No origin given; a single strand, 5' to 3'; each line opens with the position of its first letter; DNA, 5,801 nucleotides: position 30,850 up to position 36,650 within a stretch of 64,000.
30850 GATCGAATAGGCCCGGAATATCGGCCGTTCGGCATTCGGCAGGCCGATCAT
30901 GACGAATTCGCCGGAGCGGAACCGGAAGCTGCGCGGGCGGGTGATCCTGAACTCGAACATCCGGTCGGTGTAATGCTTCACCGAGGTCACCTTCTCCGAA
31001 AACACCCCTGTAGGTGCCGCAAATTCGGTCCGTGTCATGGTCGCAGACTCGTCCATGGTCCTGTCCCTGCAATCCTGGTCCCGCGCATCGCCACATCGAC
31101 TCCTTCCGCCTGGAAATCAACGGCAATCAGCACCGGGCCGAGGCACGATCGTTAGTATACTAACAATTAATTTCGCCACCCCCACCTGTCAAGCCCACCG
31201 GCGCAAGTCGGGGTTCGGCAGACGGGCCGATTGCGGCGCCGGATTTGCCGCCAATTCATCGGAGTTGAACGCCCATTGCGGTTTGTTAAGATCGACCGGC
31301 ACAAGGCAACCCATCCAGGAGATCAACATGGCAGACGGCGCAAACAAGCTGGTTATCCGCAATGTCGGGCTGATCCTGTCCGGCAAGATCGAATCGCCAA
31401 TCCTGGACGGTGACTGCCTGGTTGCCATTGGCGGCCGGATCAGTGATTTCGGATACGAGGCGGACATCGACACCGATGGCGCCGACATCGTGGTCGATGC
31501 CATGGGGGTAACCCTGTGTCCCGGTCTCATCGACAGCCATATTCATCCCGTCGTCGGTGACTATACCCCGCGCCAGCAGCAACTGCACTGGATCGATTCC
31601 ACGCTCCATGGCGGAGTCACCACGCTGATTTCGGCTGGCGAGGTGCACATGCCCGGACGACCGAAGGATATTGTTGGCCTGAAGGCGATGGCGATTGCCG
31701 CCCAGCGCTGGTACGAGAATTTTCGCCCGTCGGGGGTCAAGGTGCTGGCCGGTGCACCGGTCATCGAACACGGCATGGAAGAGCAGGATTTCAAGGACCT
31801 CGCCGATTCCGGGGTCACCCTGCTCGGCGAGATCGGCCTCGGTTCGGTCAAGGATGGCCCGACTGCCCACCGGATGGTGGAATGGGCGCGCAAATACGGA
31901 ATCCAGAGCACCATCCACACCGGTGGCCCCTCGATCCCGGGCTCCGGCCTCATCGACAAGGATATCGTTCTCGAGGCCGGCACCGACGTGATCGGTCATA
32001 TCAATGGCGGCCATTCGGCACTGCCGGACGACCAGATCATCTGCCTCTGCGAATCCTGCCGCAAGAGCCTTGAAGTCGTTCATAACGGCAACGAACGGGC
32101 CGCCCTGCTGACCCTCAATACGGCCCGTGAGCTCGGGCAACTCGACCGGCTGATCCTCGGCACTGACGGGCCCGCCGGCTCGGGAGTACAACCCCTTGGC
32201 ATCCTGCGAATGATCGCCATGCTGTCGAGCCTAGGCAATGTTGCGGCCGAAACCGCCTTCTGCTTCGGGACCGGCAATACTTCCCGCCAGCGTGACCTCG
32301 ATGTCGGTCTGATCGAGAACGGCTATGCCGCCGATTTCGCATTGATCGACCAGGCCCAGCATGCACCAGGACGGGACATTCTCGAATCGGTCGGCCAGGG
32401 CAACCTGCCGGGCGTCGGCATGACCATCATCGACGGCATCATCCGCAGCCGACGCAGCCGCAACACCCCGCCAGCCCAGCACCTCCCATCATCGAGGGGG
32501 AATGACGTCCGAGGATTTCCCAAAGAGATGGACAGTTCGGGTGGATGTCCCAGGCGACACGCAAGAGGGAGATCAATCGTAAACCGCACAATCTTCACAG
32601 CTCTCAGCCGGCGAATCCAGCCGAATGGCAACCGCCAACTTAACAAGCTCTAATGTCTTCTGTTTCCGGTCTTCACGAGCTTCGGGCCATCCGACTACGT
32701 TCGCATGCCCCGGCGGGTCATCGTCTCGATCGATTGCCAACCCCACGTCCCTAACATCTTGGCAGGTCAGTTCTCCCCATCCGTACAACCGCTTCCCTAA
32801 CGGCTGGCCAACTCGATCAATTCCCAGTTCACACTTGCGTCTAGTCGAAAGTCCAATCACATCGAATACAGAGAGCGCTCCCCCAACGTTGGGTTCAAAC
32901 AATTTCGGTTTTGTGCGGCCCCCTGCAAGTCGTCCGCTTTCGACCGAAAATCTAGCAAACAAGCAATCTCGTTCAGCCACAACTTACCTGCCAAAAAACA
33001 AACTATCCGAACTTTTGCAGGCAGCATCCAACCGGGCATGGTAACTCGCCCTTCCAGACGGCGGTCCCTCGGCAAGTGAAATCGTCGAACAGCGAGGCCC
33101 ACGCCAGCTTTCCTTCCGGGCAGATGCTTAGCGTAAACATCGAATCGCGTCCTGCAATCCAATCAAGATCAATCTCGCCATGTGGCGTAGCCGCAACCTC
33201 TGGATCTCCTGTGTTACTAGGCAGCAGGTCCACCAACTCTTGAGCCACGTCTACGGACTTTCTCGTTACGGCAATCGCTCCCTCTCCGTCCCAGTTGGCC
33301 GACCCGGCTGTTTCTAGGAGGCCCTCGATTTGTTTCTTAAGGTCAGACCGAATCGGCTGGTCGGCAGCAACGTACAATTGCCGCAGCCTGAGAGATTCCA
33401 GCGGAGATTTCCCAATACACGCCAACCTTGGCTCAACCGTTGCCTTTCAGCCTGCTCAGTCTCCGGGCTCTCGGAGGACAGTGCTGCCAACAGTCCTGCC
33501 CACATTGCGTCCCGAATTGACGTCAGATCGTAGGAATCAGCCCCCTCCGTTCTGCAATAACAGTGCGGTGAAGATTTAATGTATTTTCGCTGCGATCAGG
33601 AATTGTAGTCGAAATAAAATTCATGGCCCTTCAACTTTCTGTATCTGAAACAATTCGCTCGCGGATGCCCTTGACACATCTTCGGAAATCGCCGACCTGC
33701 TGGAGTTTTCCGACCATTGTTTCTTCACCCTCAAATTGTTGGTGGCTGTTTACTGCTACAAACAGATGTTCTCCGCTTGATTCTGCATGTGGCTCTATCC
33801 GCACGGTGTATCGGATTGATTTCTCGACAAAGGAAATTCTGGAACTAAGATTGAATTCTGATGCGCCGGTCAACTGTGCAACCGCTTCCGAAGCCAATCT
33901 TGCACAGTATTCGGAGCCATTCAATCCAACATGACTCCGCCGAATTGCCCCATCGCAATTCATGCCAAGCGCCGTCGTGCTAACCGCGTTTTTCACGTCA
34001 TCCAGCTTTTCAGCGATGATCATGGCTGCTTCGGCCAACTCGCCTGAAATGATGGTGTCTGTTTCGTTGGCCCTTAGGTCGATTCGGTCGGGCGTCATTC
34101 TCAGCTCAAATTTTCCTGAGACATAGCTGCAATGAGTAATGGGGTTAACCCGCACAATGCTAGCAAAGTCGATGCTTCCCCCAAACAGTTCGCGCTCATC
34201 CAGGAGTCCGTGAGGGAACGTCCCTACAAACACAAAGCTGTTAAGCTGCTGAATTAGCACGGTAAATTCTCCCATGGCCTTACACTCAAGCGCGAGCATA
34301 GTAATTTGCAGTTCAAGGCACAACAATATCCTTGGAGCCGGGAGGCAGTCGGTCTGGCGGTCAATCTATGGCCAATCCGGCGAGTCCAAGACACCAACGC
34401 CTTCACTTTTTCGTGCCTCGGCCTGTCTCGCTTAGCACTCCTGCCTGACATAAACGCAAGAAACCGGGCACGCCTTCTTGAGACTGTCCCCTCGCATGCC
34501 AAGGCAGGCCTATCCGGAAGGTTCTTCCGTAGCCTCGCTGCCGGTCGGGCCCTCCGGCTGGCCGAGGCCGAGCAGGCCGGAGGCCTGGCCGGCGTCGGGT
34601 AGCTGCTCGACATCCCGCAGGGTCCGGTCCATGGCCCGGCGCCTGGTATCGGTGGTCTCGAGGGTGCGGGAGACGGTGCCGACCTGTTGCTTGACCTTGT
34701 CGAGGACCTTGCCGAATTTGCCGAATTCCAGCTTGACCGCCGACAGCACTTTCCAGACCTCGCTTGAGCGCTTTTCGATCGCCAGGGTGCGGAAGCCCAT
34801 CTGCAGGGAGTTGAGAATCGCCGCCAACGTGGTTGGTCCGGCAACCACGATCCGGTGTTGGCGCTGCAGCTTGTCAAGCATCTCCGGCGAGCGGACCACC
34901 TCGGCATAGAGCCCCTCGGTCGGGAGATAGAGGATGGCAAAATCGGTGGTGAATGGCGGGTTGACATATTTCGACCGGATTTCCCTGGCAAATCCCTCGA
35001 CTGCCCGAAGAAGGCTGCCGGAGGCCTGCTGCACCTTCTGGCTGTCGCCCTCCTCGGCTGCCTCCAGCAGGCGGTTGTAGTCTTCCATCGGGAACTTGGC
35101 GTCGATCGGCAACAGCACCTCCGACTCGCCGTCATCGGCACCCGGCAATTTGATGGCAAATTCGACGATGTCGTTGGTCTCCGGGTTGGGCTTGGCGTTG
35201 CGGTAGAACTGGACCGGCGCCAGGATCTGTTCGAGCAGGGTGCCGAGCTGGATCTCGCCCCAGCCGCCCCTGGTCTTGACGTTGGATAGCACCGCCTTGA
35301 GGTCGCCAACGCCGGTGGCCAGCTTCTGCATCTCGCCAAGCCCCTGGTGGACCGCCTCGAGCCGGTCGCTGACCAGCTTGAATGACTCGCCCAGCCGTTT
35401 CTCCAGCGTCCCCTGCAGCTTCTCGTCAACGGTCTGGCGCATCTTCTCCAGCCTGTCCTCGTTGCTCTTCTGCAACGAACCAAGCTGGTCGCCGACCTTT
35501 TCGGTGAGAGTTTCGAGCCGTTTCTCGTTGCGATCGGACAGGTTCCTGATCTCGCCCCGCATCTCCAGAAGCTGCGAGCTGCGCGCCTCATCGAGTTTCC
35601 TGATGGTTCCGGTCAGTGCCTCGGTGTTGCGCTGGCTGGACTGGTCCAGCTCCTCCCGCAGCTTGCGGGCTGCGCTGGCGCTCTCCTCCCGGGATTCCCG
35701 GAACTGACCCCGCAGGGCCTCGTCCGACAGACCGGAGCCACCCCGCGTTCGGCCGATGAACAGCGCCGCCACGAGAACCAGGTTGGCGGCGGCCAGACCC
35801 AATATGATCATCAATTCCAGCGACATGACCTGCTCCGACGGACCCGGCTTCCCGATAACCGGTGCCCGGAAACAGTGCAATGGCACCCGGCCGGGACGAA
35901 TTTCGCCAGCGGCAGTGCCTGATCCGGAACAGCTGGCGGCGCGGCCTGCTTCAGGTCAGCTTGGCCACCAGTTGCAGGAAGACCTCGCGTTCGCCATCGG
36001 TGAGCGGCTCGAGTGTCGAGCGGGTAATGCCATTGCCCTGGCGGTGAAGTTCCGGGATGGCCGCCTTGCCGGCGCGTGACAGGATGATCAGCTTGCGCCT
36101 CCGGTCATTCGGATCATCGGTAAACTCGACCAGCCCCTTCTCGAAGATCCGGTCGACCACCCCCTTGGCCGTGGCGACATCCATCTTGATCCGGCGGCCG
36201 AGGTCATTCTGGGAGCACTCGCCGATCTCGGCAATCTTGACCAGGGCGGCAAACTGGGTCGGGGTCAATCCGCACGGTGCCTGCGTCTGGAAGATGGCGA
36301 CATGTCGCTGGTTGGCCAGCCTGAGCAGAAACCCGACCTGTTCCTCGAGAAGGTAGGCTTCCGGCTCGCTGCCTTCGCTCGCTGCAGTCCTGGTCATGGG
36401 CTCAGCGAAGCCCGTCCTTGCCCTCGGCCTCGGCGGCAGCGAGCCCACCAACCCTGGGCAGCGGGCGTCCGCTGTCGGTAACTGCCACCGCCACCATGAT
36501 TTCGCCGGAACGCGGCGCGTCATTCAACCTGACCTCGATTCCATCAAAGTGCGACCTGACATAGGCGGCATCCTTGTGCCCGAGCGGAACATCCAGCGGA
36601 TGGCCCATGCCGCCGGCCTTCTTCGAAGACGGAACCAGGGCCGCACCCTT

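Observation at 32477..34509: Low-GC three-gene cassette of unknown function inserted between the enamidase gene and rmuC: best candidate for an undescribed system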

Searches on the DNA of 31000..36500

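Call 92: search_rna_families(source=window, start=31000, end=36500, threshold=evalue, max_evalue=0.1)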
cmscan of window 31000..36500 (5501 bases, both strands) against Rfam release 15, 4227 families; matches with E-value up to 0.1: 1.
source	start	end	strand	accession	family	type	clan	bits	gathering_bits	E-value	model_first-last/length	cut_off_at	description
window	32385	32496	-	RF01514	Afu_513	Gene; snRNA; snoRNA; CD-box;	-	23.6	48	0.058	1-103/103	no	A. fumigatus snoRNA Afu_513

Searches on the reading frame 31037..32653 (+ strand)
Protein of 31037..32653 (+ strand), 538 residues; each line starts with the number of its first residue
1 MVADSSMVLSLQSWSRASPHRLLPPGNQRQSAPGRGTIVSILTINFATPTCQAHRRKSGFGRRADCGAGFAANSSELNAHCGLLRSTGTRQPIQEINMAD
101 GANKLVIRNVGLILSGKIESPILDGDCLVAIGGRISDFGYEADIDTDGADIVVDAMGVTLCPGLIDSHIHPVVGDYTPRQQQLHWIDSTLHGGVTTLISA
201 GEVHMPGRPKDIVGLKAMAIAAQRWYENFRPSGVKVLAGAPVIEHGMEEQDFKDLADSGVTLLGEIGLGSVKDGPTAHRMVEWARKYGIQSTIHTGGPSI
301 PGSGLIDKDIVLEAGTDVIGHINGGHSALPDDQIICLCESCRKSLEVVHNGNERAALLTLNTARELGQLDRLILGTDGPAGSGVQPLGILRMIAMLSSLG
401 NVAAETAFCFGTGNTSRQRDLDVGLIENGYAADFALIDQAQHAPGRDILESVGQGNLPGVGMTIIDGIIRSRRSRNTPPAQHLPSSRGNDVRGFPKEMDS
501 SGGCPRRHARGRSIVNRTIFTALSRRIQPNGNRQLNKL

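Call 3: search_protein_families(library=pfam, proteins=[window:31037-32653:+], max_evalue=1)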
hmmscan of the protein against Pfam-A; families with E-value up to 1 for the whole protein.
window:31037-32653:+ (538 aa): 2 families
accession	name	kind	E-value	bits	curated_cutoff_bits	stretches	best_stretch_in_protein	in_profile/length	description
PF01979.26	Amidohydro_1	-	2.7e-11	43.7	25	1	159-467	1-342/345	Amidohydrolase family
PF07969.17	Amidohydro_3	-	1.4e-08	35.1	29.7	2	152-200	2-50/472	Amidohydrolase family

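Call 41: search_solved_structures(query=window:31325-32653:+, show_alignments=1)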
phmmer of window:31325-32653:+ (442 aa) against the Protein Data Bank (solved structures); distinct sequences matched with E-value up to 0.001: 2.
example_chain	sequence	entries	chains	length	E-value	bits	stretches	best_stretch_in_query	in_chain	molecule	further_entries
2vun_A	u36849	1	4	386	4e-99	335.6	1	7-386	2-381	ENAMIDASE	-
3mtw_A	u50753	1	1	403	0.00029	23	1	26-75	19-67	L-Arginine carboxypeptidase Cc2672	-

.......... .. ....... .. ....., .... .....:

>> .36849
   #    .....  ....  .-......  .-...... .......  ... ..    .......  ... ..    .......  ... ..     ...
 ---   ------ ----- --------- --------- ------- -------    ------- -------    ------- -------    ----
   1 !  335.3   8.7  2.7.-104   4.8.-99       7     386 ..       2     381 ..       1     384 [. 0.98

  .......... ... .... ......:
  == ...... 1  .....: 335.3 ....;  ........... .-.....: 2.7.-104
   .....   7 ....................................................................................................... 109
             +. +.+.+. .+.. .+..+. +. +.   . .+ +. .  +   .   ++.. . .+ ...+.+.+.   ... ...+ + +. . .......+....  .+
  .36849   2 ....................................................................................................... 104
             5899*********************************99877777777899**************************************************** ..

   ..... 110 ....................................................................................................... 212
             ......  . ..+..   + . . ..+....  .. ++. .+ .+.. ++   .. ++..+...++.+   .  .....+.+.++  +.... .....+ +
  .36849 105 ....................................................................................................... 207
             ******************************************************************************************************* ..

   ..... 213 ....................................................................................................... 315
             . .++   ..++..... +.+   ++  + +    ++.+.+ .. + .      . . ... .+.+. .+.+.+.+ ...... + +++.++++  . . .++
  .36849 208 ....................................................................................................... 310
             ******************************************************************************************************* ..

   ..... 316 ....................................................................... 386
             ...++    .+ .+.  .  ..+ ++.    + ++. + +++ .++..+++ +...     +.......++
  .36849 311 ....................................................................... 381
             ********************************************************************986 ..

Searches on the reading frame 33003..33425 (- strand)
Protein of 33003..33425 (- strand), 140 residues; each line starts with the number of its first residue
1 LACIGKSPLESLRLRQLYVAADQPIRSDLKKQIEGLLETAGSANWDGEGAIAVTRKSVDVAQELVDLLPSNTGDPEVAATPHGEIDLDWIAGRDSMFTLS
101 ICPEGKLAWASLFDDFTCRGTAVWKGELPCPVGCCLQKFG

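Call 3: search_protein_families(library=pfam, proteins=[window:33003-33425:-], max_evalue=1)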
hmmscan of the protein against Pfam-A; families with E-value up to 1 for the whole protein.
window:33003-33425:- (140 aa): 0 families

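Call 4: search_protein_families(library=padloc, proteins=[window:33003-33425:-], max_evalue=1)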
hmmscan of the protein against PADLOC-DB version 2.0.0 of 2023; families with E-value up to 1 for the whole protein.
window:33003-33425:- (140 aa): 1 family
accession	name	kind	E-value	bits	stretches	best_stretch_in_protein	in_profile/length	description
PDLC04575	PDC-M32A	-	0.0084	13.2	1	29-101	258-328/375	-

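Call 5: search_protein_families(library=ncbifam, proteins=[window:33003-33425:-], max_evalue=1)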
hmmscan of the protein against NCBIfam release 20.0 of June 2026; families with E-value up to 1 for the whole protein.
window:33003-33425:- (140 aa): 0 families

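Call 13: find_homologous_proteins(query=window:33003-33425:-, max_evalue=0.01)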
Query window:33003-33425:- (140 aa): 2 proteins with E <= 0.01 among 9 candidates.
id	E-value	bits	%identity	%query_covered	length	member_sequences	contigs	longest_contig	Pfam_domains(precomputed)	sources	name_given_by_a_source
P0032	2.8e-23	100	40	80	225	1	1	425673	-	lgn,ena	-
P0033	1.1e-16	79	38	84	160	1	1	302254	-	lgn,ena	-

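Call 31: search_protein_families(library=phrogs, proteins=[window:33003-33425:-], max_evalue=1)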
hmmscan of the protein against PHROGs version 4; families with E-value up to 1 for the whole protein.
window:33003-33425:- (140 aa): 0 families

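Call 89: find_encoding_contigs(protein=P0033, flank=10000, max_places=2)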
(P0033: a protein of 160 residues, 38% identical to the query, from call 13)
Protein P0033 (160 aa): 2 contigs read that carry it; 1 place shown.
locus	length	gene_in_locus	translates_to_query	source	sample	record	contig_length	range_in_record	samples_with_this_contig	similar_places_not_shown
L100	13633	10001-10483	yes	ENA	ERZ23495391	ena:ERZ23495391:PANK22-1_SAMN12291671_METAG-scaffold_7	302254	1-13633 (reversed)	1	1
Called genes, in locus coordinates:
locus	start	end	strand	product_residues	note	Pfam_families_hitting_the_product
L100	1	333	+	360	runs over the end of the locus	PF08269:dCache_2 (weak), PF17200:sCache_2 (weak)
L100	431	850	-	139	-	PF00011:HSP20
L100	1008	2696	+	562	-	PF02776:TPP_enzyme_N, PF00205:TPP_enzyme_M, PF02775:TPP_enzyme_C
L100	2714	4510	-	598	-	PF00009:GTP_EFTU, PF22042:EF-G_D2 (faint), PF03144:GTP_EFTU_D2, PF00679:EFG_C, PF06421:LepA_C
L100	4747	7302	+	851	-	PF07715:Plug, PF00593:TonB_dep_Rec_b-barrel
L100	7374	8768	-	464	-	PF00171:Aldedh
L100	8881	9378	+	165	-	PF01641:SelR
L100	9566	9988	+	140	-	-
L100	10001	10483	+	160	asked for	-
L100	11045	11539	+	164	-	PF13274:SocA_Panacea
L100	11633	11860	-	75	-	-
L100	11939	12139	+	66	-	-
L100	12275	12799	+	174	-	PF02293:AmiS_UreI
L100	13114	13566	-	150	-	PF01575:MaoC_dehydratas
